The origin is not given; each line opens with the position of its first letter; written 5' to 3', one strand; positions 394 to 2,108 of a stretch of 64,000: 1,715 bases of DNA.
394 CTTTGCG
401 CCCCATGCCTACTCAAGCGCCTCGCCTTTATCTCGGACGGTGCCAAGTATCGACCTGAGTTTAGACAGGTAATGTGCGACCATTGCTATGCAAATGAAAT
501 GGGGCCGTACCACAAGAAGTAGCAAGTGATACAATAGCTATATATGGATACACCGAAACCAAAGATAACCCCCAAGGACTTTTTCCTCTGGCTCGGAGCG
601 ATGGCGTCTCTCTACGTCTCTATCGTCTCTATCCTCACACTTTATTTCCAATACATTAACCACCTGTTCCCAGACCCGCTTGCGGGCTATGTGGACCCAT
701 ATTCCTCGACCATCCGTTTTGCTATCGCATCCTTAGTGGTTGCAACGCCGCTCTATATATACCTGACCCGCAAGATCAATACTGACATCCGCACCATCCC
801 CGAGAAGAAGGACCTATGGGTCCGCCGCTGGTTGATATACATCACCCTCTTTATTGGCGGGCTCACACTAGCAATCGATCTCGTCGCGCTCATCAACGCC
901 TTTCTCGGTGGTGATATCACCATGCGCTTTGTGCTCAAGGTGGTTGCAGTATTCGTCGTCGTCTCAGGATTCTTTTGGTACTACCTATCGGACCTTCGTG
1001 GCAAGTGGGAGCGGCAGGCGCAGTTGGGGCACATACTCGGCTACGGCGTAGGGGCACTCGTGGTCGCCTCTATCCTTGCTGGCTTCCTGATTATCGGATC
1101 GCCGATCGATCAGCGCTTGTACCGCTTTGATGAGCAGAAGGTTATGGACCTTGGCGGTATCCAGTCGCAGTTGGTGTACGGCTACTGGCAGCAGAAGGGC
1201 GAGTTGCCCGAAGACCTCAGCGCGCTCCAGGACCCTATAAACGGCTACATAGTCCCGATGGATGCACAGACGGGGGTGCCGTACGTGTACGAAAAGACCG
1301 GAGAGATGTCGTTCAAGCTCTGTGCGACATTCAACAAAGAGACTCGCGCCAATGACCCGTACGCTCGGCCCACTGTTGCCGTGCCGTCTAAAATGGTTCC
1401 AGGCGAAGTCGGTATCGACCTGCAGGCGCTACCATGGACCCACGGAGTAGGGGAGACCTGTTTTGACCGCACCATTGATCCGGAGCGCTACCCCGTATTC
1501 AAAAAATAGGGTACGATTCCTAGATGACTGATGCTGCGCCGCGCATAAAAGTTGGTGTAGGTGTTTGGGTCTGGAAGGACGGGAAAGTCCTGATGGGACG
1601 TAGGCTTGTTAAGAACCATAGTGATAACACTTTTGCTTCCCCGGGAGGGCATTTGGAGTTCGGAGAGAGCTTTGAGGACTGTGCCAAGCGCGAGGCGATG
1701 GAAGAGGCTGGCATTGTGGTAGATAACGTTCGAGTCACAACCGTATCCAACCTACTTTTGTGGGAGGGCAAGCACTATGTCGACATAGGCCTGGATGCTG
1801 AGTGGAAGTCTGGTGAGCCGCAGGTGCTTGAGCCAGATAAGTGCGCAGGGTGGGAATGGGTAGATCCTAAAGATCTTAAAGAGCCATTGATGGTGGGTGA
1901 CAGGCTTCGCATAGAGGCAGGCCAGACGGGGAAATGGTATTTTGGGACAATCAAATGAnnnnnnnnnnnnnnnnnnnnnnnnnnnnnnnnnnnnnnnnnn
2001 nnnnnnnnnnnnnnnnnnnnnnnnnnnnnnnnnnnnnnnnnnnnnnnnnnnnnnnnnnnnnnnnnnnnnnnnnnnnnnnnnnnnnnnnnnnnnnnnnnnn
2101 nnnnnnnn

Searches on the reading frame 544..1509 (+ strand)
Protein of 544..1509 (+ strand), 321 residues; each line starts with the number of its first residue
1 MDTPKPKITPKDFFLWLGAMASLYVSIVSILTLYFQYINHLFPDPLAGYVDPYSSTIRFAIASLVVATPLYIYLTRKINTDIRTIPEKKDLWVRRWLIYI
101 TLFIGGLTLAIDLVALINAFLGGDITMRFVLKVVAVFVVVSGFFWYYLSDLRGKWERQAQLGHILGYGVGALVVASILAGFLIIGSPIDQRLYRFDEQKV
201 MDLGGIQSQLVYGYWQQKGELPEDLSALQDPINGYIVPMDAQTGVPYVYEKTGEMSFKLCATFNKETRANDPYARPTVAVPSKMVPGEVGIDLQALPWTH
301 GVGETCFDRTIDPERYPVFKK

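Call 58: find_encoding_contigs(protein=window:544-1509:+, flank=10000, max_places=3)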
Protein window:544-1509:+ (321 aa): no gene with exactly this product is on record in the collection.

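Call 88: search_protein_families(library=pfam, proteins=[window:544-1509:+], max_evalue=0.001)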
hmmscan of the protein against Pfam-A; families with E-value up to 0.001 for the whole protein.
window:544-1509:+ (321 aa): 1 family
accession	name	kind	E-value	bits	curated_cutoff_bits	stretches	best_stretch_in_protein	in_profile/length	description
PF18920.5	DUF5671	-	9e-21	74.6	28.4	1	13-141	2-126/132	Domain of unknown function (DUF5671)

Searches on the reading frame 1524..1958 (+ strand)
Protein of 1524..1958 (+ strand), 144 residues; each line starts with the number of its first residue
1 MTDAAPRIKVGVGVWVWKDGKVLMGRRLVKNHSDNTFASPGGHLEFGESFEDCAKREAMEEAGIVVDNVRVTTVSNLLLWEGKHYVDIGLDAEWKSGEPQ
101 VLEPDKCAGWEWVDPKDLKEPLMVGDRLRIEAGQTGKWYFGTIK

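Call 88: search_protein_families(library=pfam, proteins=[window:1524-1958:+], max_evalue=0.001)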
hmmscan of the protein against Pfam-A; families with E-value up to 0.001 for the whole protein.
window:1524-1958:+ (144 aa): 2 families
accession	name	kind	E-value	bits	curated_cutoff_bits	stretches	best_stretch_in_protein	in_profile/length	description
PF00293.34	NUDIX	-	1e-20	74.6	21.1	1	9-122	3-122/134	NUDIX domain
PF14815.12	NUDIX_4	-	0.0002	21.6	35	1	12-120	2-100/113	NUDIX domain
